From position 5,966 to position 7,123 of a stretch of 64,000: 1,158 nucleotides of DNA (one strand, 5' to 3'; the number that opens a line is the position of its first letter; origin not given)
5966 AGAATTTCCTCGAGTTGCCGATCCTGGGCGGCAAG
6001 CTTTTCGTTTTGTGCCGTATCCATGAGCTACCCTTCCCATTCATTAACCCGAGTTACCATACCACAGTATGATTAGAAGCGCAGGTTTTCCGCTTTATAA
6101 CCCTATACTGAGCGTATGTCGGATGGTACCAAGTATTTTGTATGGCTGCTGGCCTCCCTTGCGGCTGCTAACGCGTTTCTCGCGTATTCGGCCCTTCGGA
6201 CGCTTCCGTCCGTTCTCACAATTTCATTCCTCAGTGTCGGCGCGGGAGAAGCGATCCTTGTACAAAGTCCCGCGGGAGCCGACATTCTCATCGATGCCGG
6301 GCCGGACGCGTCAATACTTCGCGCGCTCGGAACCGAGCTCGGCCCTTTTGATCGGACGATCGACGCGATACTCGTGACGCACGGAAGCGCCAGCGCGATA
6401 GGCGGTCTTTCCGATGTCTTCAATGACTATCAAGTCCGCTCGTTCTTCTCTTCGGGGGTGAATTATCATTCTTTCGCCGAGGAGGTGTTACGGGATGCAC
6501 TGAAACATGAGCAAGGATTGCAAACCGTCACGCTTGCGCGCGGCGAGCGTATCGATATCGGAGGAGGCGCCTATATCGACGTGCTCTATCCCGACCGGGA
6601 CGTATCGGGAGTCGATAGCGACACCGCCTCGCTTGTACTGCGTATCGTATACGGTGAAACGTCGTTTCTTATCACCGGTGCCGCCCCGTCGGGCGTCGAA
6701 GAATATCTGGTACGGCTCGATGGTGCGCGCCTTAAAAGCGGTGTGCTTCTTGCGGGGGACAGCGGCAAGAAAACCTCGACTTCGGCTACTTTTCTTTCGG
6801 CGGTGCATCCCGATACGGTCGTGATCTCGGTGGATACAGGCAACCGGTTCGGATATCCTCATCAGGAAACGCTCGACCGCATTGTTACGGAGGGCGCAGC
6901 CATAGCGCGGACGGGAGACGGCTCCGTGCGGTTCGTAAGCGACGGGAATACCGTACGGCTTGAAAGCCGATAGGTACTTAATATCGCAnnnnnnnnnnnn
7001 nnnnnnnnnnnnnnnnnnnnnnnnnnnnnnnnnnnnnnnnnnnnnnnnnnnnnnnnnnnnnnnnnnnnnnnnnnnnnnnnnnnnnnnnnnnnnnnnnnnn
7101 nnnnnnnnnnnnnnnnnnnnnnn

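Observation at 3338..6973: ComEC encoded as two separate genes flanking sod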

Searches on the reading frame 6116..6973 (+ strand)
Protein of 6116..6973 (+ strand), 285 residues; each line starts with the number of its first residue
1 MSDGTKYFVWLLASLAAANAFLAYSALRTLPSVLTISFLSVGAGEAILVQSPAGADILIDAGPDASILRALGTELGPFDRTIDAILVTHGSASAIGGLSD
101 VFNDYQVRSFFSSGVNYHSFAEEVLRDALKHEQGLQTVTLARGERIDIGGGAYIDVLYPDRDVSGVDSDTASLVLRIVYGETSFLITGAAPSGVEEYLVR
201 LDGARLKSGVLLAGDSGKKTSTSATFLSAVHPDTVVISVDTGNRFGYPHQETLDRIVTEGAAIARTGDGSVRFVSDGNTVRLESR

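Call 3: search_protein_families(library=pfam, proteins=[window:6116-6973:+], max_evalue=0.01)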
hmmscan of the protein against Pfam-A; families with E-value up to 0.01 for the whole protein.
window:6116-6973:+ (285 aa): 2 families
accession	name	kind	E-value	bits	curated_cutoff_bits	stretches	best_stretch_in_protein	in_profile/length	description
PF12706.13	Lactamase_B_2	-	8.7e-06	25.9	27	1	57-156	3-107/200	Beta-lactamase superfamily domain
PF00753.33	Lactamase_B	-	0.00013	22.4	22.7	1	42-237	4-192/196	Metallo-beta-lactamase superfamily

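Call 4: search_protein_families(library=ncbifam, proteins=[window:6116-6973:+], max_evalue=0.01)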
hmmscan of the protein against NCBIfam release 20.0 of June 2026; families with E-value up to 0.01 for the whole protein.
window:6116-6973:+ (285 aa): 5 families
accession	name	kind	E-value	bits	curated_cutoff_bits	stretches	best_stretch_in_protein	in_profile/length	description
TIGR00361.1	ComEC_Rec2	equivalog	1e-19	70.2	190.05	1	32-266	440-659/663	DNA internalization-related competence protein ComEC/Rec2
NF008580.0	PRK11539.1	equivalog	1.6e-11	43.3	969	1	35-279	504-734/758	ComEC family protein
NF049846.1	blaAHM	exception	5.4e-07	28.8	590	1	36-281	65-301/304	AHM family subclass B3-like metallo-beta-lactamase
NF041809.1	Avs1a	equivalog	3.5e-05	22.7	420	0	216-265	302-350/387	AVAST type 1 anti-phage system MBL fold metallo-hydrolase Avs1a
NF002553.0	PRK02113.1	equivalog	0.0041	16.6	386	1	47-101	38-86/252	MBL fold metallo-hydrolase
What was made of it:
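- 6116..6973 (+): ComEC C-terminal module as a separate gene. It has a TM anchor (aa 9-27, nt 6140-6196), equivalent to TM11 of fused ComEC, followed by an extracytoplasmic MBL fold. It is catalytically dead: motif II at aa 88-97 (nt 6377-6406) reads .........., and Q43A, D45E, D189A, H215D, H216S, S218K and H247Y are also substituted. Loop 2 is retained as N243-R-F-G-Y-P248 (nt 6839-6862). NCBIfam TIGR00361 positions 440-659 (call 4).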

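Call 8: find_homologous_proteins(query=window:6116-6973:+, max_evalue=0.001)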
Query window:6116-6973:+ (285 aa): 43 proteins with E <= 0.001 among 8000 candidates.
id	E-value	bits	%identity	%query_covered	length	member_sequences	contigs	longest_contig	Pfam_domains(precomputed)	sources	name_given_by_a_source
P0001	1.5e-176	603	100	100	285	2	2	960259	PF12706.14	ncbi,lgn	ncbi:MAG: hypothetical protein WDN10_03750 [bacterium]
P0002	1.3e-97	344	61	95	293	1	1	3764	-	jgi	jgi:competence protein ComEC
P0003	4.2e-76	274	57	84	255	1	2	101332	PF00753.34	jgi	jgi:beta-lactamase superfamily II metal-dependent hydrolase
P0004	9.5e-70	253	45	97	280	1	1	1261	PF12706.14,PF00753.34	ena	-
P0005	1.2e-69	253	50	87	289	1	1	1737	PF00753.34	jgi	jgi:competence protein ComEC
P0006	1.3e-67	246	47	91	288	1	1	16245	PF00753.34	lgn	-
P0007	1.9e-66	242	52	87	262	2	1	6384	PF12706.14,PF00753.34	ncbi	ncbi:MAG: MBL fold metallo-hydrolase [Patescibacteria group bacterium]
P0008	1.9e-66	242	46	87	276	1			PF00753.34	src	-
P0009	6.9e-64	234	45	98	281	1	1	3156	PF12706.14,PF00753.34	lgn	-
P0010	9.3e-62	227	52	76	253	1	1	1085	-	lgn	-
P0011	7.0e-58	214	42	95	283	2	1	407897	PF00753.34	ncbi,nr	ncbi:MAG: beta-lactamase domain-containing protein [Parcubacteria group bacterium Gr01-1014_8]|nr:MA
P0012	1.6e-57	213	46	95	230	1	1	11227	-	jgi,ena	-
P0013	3.5e-57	212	43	90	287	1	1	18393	PF00753.34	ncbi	-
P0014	3.8e-57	212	43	97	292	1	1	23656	PF00753.34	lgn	-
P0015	6.3e-57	211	40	95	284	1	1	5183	PF00753.34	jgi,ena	-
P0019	4.8e-46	175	39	86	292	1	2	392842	PF00753.34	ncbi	-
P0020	2.7e-45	173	40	87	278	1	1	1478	PF12706.14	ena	-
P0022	1.9e-36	144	35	98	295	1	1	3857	PF12706.14,PF00753.34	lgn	-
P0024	3.1e-31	127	37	90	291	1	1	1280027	PF12706.14,PF00753.34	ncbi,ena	-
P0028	1.0e-22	99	32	86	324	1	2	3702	PF12706.14,PF23023.2,PF00753.34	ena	-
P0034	3.9e-19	87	34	87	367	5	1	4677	PF12706.14,PF02805.22,PF23023.2,PF25281.1,PF00753.34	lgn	-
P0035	7.1e-19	86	34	87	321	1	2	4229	PF12706.14,PF00753.34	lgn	-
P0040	6.9e-15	73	27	87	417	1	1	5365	PF12706.14,PF02805.22,PF23023.2,PF00753.34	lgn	-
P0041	1.3e-12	66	29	87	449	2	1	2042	PF12706.14,PF00404.25,PF02805.22,PF23023.2,PF00753.34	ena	-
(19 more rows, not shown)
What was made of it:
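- On Pfam Lactamase_B / Lactamase_B_2: The precomputed annotation lists PF12706 for P0001 (call 8).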

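Call 12: find_encoding_contigs(protein=P0012, flank=10000, max_places=3)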
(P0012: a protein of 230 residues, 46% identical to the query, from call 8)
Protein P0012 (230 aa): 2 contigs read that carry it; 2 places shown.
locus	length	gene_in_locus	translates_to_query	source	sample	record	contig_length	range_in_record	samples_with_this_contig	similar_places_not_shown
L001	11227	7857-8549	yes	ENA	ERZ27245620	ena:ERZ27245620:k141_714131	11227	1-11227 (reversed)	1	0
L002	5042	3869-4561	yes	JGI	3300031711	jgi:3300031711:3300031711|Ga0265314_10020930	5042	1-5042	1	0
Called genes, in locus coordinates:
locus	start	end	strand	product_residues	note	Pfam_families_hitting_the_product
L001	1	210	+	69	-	?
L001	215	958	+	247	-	PF00121:TIM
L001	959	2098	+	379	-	PF00162:PGK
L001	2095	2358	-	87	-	PF15738:YafQ_toxin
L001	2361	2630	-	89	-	-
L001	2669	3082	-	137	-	PF11969:DcpS_C, PF01230:HIT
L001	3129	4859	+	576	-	PF01368:DHH, PF02272:DHHA1 (weak), PF17768:RecJ_OB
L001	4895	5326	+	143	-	-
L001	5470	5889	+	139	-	PF00075:RNase_H, PF13456:RVT_3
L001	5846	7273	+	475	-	PF13567:DUF4131 (weak), PF03772:Competence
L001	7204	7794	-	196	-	PF02777:Sod_Fe_C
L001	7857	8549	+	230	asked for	-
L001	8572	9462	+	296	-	PF02163:Peptidase_M50 (weak)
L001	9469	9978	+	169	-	PF00293:NUDIX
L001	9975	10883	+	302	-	PF00892:EamA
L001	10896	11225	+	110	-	?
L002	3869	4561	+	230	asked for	-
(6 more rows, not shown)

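Call 13: find_encoding_contigs(protein=P0003, flank=10000, max_places=3)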
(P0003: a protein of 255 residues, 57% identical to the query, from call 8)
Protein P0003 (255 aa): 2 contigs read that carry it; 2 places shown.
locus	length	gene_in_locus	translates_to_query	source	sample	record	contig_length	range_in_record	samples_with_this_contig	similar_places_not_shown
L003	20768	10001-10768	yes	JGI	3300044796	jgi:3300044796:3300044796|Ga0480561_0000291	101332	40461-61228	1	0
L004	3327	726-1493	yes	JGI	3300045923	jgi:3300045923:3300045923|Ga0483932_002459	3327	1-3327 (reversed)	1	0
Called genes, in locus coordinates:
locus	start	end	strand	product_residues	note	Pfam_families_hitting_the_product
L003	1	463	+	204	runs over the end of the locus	-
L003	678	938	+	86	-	-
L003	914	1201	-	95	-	PF22296:bAvd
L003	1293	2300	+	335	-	PF00078:RVT_1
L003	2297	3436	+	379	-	PF00162:PGK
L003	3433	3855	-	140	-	PF11969:DcpS_C, PF01230:HIT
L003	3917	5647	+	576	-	PF01368:DHH, PF02272:DHHA1, PF17768:RecJ_OB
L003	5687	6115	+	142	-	-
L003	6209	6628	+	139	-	PF00075:RNase_H, PF13456:RVT_3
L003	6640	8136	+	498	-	PF13567:DUF4131, PF03772:Competence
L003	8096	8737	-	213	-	-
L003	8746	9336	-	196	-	PF02777:Sod_Fe_C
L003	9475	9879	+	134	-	PF12844:HTH_19, PF13443:HTH_26 (weak), PF13560:HTH_31, PF01381:HTH_3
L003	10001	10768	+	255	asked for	PF00753:Lactamase_B (weak)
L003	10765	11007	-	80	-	PF00830:Ribosomal_L28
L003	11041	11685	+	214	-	PF02163:Peptidase_M50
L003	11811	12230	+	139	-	-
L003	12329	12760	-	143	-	-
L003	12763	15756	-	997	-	PF02450:LCAT, PF24096:DUF7379 (faint)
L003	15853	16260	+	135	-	PF00164:Ribosom_S12_S23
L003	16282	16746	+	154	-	PF00177:Ribosomal_S7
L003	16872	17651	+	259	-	PF08239:SH3_3, PF18348:SH3_16, PF00877:NLPC_P60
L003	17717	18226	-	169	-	-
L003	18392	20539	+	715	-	PF00009:GTP_EFTU, PF03144:GTP_EFTU_D2, PF22042:EF-G_D2, PF14492:EFG_III, PF16658:RF3_C (weak), PF03764:EFG_IV, PF00679:EFG_C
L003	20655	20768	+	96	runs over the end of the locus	-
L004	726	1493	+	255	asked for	PF00753:Lactamase_B (weak)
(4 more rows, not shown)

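Call 14: find_encoding_contigs(protein=P0002, flank=10000, max_places=3)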
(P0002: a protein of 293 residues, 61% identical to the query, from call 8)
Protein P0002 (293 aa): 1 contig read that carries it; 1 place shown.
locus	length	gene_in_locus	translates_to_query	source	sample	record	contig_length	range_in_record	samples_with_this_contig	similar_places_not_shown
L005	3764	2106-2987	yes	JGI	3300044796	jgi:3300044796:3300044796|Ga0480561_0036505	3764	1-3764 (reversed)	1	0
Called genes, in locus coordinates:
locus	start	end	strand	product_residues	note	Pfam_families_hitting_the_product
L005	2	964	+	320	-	?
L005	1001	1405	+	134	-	-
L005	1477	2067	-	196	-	PF02777:Sod_Fe_C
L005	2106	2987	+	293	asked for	-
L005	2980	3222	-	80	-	PF00830:Ribosomal_L28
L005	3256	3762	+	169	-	?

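Call 24: search_solved_structures(query=window:6116-6973:+, max_evalue=0.01, show_alignments=2)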
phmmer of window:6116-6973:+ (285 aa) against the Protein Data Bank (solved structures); distinct sequences matched with E-value up to 0.01: 6.
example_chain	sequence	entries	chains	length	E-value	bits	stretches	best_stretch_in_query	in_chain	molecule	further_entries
9ic4_A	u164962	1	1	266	1.6e-19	73.5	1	34-279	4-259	Competence protein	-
30bt_A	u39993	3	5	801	2.8e-19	72.7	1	32-278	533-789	Beta-lactamase-like domain | ComEC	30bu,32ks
9vc6_A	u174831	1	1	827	3e-13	53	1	80-273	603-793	Competence protein ComEC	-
9vc9_A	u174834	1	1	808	9.2e-11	44.8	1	168-267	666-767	Dna internalization-related competence protein rec2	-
9vcb_A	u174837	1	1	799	1.7e-08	37.4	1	110-267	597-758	DNA internalization-related competence protein ComEC/Rec2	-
9vcf_A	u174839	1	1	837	1.9e-08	37.2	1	110-267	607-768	DNA internalization-related competence protein ComEC/Rec2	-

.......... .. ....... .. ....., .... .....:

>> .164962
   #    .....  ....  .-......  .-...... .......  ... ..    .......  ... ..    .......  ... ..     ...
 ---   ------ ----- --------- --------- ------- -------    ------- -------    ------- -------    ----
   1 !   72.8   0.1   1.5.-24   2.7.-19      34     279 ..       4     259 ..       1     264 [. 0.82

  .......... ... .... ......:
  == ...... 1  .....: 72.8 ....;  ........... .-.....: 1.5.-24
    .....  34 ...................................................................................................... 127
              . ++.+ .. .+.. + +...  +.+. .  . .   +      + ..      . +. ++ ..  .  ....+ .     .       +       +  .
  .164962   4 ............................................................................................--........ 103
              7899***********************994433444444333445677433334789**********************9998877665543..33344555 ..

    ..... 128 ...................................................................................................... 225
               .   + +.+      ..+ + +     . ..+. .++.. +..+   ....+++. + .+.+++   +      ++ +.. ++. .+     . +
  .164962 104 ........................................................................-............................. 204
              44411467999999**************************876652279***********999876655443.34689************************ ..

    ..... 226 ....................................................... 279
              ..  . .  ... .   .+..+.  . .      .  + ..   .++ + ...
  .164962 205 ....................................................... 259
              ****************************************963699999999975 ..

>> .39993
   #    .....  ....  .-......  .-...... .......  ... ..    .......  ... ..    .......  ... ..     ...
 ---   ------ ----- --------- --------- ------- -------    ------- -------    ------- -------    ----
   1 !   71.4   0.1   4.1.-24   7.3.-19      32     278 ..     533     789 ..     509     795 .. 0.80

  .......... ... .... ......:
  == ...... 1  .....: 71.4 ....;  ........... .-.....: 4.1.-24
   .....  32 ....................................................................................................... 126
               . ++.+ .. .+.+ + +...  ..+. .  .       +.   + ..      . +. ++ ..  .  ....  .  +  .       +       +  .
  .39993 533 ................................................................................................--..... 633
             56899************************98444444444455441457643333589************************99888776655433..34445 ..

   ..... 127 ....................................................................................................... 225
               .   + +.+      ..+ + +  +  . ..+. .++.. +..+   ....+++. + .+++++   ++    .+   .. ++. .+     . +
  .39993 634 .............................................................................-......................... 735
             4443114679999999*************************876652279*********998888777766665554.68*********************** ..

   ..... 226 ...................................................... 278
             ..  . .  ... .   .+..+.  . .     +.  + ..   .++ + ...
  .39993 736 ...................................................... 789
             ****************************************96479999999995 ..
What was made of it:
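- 6116..6973 (+): PDB hits are ComEC only (call 24).
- On ComEC beta-lactamase-like nuclease domain (as in PDB 9ic4): All PDB phmmer hits are ComEC chains (call 24).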

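Call 34: predict_structure(alignment_id=A1)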
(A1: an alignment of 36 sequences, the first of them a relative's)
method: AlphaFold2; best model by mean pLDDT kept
length: 285 residues; sequences in the alignment: 36
mean_pLDDT: 95.1   pTM: 0.90
mean pLDDT of the five models: 95.1, 94.9, 94.7, 94.3, 94.0
residues with pLDDT >= 90: 252; 70-90: 31; 50-70: 2; < 50: 0
segments of 3 or more residues with pLDDT < 50: none
pLDDT, mean of each block of 10 residues (from residue 1): 86 97 83 95 96 97 97 93 97 97 98 93 97 96 97 97 89 98 97 97 97 95 98 97 91 98 97 98 86
secondary structure, 60 per line:
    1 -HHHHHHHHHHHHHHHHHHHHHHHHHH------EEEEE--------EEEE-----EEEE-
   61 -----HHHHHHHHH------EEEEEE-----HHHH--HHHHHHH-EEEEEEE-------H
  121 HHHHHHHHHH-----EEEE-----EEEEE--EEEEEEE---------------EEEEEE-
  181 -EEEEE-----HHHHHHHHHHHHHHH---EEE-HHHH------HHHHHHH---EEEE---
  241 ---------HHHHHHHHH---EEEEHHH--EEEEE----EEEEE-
elements in order: H2-27 E34-38 E47-50 E56-59 H66-74 E81-86 H92-95 H98-104 E106-112 H120-130 E136-139 E145-149 E152-158 E174-179 E182-186 H192-206 E210-212 H214-217 H224-230 E234-237 H250-258 E262-265 E271-275 E280-284
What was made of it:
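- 6116..6973 (+): AF2 pLDDT 95.1, pTM 0.90 (call 34).
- On ComEC beta-lactamase-like nuclease domain (as in PDB 9ic4): AF2 pLDDT 95.1 (call 34).
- AF2 gives pLDDT 95.1 (call 34).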

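Call 38: fold_search(model_id=the predicted structure, library=pdb)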
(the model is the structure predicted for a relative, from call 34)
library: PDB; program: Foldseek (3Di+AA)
matches with E <= 10: 750; with E <= 0.001: 200
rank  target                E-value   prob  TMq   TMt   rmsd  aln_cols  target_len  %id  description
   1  9ic4                  8.6e-23  1.00  0.75  0.80   4.8       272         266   28  Crystal structure of beta-lactamase-like domain of ComEC from Moorella glycerini (released 2025-10-01)
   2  2bib                  1.3e-13  1.00  0.72  0.40   3.7       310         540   15  Crystal structure of the complete modular teichioic acid phosphorylcholine esterase Pce (CbpE) from Streptococcus pneumo (released 2005-05-09)
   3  1wra_A                1.7e-12  1.00  0.71  0.67   4.0       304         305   16  Crystal Structure of Phosphorylcholine Esterase Domain of the Virulence Factor Choline Binding Protein E from Streptoc (released 2005-05-31)
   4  1wra_B                1.1e-11  1.00  0.71  0.67   4.1       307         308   15  Crystal Structure of Phosphorylcholine Esterase Domain of the Virulence Factor Choline Binding Protein E from Streptoc (released 2005-05-31)
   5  1zkp_A                3.8e-10  1.00  0.52  0.57   6.5       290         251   16  1.5A Resolution Crystal Structure of a Metallo Beta Lactamase Family Protein, the ELAC Homolgue of Bacillus anthracis, (released 2005-06-21)
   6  1zkp_B                5.4e-10  1.00  0.53  0.59   5.5       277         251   16  1.5A Resolution Crystal Structure of a Metallo Beta Lactamase Family Protein, the ELAC Homolgue of Bacillus anthracis, (released 2005-06-21)
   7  1zkp_C                9.5e-10  1.00  0.52  0.59   5.6       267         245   15  1.5A Resolution Crystal Structure of a Metallo Beta Lactamase Family Protein, the ELAC Homolgue of Bacillus anthracis, (released 2005-06-21)
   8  2p4z_B                7.9e-09  1.00  0.54  0.55   6.2       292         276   14  A Ferredoxin-like Metallo-beta-lactamase Superfamily Protein from Thermoanaerobacter tengcongensis (released 2008-03-18)
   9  6b9v_A                7.9e-09  1.00  0.51  0.56   5.5       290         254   18  Crystal Structure of a New Diphosphatase from the PhnP Family (released 2018-10-17)
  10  3x2y_A                8.4e-09  1.00  0.49  0.60   7.4       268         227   13  Crystal structure of metallo-beta-lactamase H8A from Thermotoga maritima (released 2016-02-17)
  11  7dck_A                8.9e-09  1.00  0.55  0.62   5.3       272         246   12  Crystal structure of phosphodiesterase tw9814 (released 2021-10-27)
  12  6kns_D                1.1e-08  1.00  0.51  0.59   5.6       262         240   12  Crystal structure of the metallo-beta-lactamase fold protein YhfI from Bacillus subtilis (space group I4122) (released 2019-09-18)
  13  7bz1_A                1.7e-08  1.00  0.60  0.49   5.6       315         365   11  The mutant variant of PNGM-1. H96 was substituted for alanine to study metal coordination. (released 2021-04-28)
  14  7dck_B                1.9e-08  1.00  0.54  0.62   5.6       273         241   13  Crystal structure of phosphodiesterase tw9814 (released 2021-10-27)
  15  6knt_C                2.1e-08  1.00  0.55  0.63   5.0       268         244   12  Crystal structure of the metallo-beta-lactamase fold protein YhfI from Bacillus subtilis (space group P4332) (released 2019-09-18)
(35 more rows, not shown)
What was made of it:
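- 6116..6973 (+): Foldseek top hit 9ic4 (call 38).
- On ComEC beta-lactamase-like nuclease domain (as in PDB 9ic4): Foldseek top hit 9ic4, E 8.6e-23, TM 0.75/0.80, 28% identity; the next hit is Pce at 1.3e-13 (call 38).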

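Call 57: search_protein_representatives(protein=window:6116-6973:+)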
Query: 285 residues. Proteins with E-value up to 0.001 (for the whole library): 37568; up to 1e-10: 18402; up to 1e-30: 670. The best 150 are listed.
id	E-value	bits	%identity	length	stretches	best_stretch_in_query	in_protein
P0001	4.7e-177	603.1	100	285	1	1-285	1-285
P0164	2.0e-67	243.8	45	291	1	4-282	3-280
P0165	5.4e-65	235.8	47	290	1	28-280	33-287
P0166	3.5e-57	210.1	43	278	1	13-282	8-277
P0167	5.3e-57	209.5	44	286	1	11-281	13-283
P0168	7.5e-57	209.1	42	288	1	7-282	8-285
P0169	3.0e-53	197.2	42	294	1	23-271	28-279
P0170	7.2e-53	196.0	41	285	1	31-280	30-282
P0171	1.2e-52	195.3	40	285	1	33-280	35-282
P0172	4.8e-52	193.3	43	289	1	9-280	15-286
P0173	5.1e-52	193.2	41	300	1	28-280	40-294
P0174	8.8e-52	192.4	39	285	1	11-280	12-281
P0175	4.8e-51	190.0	43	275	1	28-281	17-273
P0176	1.0e-50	188.9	39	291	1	6-278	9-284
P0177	1.5e-50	188.4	38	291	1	15-280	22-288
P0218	4.2e-43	164.0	31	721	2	32-277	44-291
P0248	2.1e-41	158.4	39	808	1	10-282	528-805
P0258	8.3e-41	156.5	38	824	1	8-280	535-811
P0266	4.1e-40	154.2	40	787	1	22-279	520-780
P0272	1.0e-39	152.9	39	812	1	9-278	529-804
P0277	2.2e-39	151.8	38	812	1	9-279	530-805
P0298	1.1e-38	149.5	41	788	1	11-280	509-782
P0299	1.4e-38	149.2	38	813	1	8-279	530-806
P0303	1.7e-38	148.9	39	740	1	26-281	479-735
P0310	3.2e-38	148.0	39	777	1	10-282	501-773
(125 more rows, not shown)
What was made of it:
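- In the exhaustive search, fused ComECs of 740-824 aa align to ORF2 from about residue 8-10, so the anchor helix is included (call 57). ORF2 has its own start and TM anchor, conserved in about 140 of the 150 nearest cluster representatives (call 57).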
